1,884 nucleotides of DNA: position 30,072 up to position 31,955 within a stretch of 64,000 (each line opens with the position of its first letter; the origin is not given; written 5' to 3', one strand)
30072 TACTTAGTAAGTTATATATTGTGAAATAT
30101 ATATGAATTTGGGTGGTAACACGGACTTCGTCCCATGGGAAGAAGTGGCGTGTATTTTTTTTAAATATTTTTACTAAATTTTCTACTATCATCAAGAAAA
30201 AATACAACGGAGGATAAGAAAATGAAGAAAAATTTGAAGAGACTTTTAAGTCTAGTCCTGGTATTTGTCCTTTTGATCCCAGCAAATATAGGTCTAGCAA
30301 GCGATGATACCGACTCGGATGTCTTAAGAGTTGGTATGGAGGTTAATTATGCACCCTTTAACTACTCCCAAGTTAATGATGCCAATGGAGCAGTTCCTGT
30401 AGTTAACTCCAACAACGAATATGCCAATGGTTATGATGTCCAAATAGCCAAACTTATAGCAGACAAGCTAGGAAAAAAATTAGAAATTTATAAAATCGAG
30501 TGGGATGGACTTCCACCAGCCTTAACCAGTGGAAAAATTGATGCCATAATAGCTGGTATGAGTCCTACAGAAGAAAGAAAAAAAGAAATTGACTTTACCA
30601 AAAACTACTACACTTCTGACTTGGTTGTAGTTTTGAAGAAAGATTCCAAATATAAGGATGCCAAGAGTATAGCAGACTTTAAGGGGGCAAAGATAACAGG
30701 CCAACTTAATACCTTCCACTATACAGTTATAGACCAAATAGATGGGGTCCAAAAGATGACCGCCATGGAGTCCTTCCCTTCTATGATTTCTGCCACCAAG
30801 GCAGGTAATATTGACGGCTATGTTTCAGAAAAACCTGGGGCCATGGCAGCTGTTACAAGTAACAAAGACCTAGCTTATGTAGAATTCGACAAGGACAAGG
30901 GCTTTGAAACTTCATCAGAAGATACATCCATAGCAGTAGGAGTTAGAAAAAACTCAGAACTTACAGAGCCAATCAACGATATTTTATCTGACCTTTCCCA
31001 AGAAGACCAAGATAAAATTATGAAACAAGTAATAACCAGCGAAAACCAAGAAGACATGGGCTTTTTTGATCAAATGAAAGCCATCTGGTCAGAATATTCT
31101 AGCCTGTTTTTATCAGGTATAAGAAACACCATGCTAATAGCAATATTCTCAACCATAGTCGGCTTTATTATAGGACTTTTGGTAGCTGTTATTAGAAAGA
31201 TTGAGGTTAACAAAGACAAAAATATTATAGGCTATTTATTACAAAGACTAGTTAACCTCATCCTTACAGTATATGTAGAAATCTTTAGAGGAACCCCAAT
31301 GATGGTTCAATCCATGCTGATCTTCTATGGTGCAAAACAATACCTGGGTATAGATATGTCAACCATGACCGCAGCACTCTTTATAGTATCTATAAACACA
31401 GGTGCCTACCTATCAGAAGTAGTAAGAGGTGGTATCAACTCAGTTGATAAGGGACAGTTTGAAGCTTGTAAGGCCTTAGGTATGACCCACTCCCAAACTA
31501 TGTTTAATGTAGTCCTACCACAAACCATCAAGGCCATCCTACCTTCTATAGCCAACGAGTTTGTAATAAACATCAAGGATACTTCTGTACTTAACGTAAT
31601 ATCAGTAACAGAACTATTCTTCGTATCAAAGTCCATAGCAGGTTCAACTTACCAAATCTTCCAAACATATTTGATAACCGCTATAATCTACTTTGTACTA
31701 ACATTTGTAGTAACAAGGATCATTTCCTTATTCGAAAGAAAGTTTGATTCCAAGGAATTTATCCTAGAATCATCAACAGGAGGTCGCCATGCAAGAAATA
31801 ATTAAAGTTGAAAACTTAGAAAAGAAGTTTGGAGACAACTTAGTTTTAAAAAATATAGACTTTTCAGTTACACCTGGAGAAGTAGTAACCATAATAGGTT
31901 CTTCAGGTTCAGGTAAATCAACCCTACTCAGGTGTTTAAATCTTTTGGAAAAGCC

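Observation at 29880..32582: Lysine-type T-box riboswitch in front of a fused SBP-permease/ATPase polar amino-acid ABC importer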

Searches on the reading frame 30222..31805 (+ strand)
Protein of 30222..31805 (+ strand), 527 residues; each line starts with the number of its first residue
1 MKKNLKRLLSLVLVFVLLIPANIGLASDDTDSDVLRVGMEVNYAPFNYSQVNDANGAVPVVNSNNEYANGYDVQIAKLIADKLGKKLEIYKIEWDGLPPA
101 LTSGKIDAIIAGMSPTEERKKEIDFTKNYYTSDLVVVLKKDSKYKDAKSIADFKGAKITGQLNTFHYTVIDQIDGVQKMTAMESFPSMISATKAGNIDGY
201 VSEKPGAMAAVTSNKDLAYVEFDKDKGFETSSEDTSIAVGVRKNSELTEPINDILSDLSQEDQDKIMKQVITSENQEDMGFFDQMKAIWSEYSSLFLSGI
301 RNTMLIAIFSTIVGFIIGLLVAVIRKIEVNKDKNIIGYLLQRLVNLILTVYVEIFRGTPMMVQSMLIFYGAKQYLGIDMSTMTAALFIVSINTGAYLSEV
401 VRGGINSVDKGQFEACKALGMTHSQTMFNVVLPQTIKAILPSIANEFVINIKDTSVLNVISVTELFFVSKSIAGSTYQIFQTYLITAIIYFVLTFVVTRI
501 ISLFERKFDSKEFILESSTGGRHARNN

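Call 7: search_protein_families(library=pfam, proteins=[window:30222-31805:+])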
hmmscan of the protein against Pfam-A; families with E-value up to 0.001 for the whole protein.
window:30222-31805:+ (527 aa): 3 families
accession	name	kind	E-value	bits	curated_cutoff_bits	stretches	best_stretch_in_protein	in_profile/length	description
PF00497.25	SBP_bac_3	-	6.7e-28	97.5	26.4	1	35-268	1-127/132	Bacterial extracellular solute-binding proteins, family 3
PF00528.27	BPD_transp_1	-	5.4e-24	85.4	26.4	1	338-508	10-182/184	Binding-protein-dependent transport system inner membrane component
PF10613.14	Lig_chan-Glu_bd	-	1.7e-08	35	30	1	80-141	54-114/115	Ligated ion channel L-glutamate- and glycine-binding site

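Call 9: search_protein_families(library=ncbifam, proteins=[window:30222-31805:+])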
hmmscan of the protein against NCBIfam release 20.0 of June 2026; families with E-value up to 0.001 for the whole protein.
window:30222-31805:+ (527 aa): 26 families (the best 25 are shown)
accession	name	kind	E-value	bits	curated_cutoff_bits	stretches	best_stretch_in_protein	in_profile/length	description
NF011680.0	PRK15100.1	equivalog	1.2e-45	156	300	1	294-512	13-218/222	cystine ABC transporter permease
NF007028.0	PRK09494.1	equivalog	1.3e-39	136.3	303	1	285-508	5-216/219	glutamine ABC transporter permease GlnP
TIGR03004.1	ectoine_ehuC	equivalog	1.8e-38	132.6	196.95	1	291-508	2-206/214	ectoine/hydroxyectoine ABC transporter permease subunit EhuC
TIGR03003.1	ectoine_ehuD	equivalog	1.3e-36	126.6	205.2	1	296-507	13-211/212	ectoine/hydroxyectoine ABC transporter permease subunit EhuD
NF008337.0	PRK11123.1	equivalog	1.2e-31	110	277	1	377-510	99-232/238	arginine ABC transporter permease ArtQ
NF008336.0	PRK11122.1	equivalog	2e-29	102.9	248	1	291-507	3-214/222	arginine ABC transporter permease ArtM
TIGR01096.1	3A0103s03R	subfamily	6.7e-28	97.8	256.35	1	13-258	4-236/250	lysine/arginine/ornithine ABC transporter substrate-binding protein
NF011651.0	PRK15069.1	subfamily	7.7e-26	90.9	306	1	296-508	19-228/237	histidine ABC transporter permease HisM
NF011714.0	PRK15135.1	subfamily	2.1e-22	80.1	319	1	291-509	4-220/228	histidine ABC transporter permease HisQ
NF011687.0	PRK15107.1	equivalog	3.9e-22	79.2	318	1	295-506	15-221/224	glutamate/aspartate ABC transporter permease GltK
NF008426.0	PRK11260.1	equivalog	6.7e-20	71.5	312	1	27-263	35-251/266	cystine ABC transporter substrate-binding protein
TIGR01726.1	HEQRo_perm_3TM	subfamily_domain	3.4e-17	62.8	42.2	1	295-403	4-99/99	ABC transporter permease subunit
NF041765.1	ArtJ_Ecoli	equivalog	4.4e-17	62.5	510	1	62-258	38-227/243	arginine ABC transporter substrate-binding protein ArtJ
NF007029.0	PRK09495.1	equivalog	1.7e-15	57.5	303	1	63-262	41-233/248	glutamine ABC transporter substrate-binding protein GlnH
NF041764.1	ArtI_Ecoli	equivalog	9.4e-14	51.4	522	1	25-261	13-230/243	arginine ABC transporter substrate-binding protein ArtI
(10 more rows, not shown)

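Call 10: find_related_loci(query=window:30222-31805:+, collection=genome_contigs, flank=3000)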
Query window:30222-31805:+ (527 aa) in genome_contigs; peptide patterns used: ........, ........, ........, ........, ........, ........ (x = any residue, [..] = any of these).
600 stretches matched a pattern (row limit reached: there are more); 584 encode a relative of the query (tblastn E <= 1e-3); the best 80 are kept; 80 distinct loci.
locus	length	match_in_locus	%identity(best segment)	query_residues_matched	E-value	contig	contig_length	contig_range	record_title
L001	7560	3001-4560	75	1-524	0e+0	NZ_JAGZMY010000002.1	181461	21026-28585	MAG: Anaerococcus vaginalis isolate L3_108_077G1_dasL3_108_077G1_concoct_2_sub L3_108_077G1_scaffold_26, whole genome sh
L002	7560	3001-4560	74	1-524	0e+0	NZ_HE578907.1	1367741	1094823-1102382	Anaerococcus senegalensis JC48 strain type strain: JC17, whole genome shotgun sequence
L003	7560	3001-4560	73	1-524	0e+0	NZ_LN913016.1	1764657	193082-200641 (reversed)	Anaerococcus rubeinfantis isolate Anaerococcus rubiinfantis, whole genome shotgun sequence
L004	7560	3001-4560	74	1-524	0e+0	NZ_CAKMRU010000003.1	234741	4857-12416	Anaerococcus ihuae strain Marseille-Q5893, whole genome shotgun sequence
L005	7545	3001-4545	71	1-519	0e+0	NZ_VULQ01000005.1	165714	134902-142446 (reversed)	Anaerococcus porci strain WCA-380-WT-2B seq5, whole genome shotgun sequence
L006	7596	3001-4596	67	3-527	0e+0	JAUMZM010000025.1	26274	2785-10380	MAG: Tissierellia bacterium isolate S17M_St_28 NODE_355_length_26274_cov_48.364240, whole genome shotgun sequence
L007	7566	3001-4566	64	5-527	0e+0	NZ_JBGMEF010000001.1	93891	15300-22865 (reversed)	Anaerococcus kampingiae strain ENR0874 ENR0874_S7_L001_R1_001_contig_1, whole genome shotgun sequence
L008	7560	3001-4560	65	11-526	0e+0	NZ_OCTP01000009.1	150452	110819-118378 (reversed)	Anaerococcus sp. Marseille-P3625, whole genome shotgun sequence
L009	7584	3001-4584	63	1-526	0e+0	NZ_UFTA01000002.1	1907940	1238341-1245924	Anaerococcus octavius strain NCTC9810, whole genome shotgun sequence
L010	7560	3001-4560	64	3-521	0e+0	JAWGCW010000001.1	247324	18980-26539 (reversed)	MAG: Finegoldia magna isolate N1_018_000G1_dasN1_018_000G1_abawaca.18 N1_018_000G1_scaffold_12, whole genome shotgun seq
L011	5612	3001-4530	66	13-521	0e+0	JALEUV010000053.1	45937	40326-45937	MAG: Anaerococcus sp. isolate SUG356 k141_10323271, whole genome shotgun sequence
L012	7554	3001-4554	63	5-523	0e+0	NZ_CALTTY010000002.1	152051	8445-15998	MAG: uncultured Anaerococcus sp. isolate o8tshBm1B1_bin.7.MAG NODE_20_length_152051_cov_40.931682, whole genome shotgun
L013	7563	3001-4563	63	1-521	0e+0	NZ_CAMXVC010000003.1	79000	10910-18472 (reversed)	MAG: uncultured Finegoldia sp. isolate SRR17635647_bin.27_metaWRAP_v1.3_MAG ERZ14212596.51, whole genome shotgun sequenc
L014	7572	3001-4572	64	1-527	0e+0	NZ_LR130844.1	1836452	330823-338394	Anaerococcus vaginimassiliensis strain Marseille-P4512, whole genome shotgun sequence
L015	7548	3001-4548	64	5-521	0e+0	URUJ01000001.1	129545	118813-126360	uncultured Anaerococcus sp. isolate UMGS1364 genome assembly, contig: NODE_25_length_129545_cov_44.277743, whole genome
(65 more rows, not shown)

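Call 22: list_cluster_members(proteins=[window:30222-31802:+, window:31789-32523:+])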
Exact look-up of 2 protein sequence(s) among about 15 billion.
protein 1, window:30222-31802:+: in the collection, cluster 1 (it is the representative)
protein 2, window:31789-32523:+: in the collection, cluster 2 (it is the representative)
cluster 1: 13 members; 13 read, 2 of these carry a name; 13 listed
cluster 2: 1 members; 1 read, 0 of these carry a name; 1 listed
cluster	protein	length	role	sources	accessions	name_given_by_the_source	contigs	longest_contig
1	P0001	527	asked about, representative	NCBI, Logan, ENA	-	-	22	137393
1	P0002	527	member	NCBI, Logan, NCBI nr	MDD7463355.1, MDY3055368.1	MAG: ABC transporter permease subunit [Anaerococcus sp.] | ABC transporter permease subunit [Peptoniphilaceae bacterium]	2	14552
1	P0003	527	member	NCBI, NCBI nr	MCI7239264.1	MAG: ABC transporter permease subunit [Anaerococcus sp.] | ABC transporter permease subunit [Anaerococcus sp.]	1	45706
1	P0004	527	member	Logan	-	-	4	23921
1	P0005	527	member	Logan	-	-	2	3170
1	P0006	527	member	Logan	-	-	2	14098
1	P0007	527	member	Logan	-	-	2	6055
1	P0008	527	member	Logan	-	-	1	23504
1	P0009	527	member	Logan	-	-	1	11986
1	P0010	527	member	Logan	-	-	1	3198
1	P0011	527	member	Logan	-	-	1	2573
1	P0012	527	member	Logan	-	-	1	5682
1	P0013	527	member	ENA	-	-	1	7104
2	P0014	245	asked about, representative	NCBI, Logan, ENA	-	-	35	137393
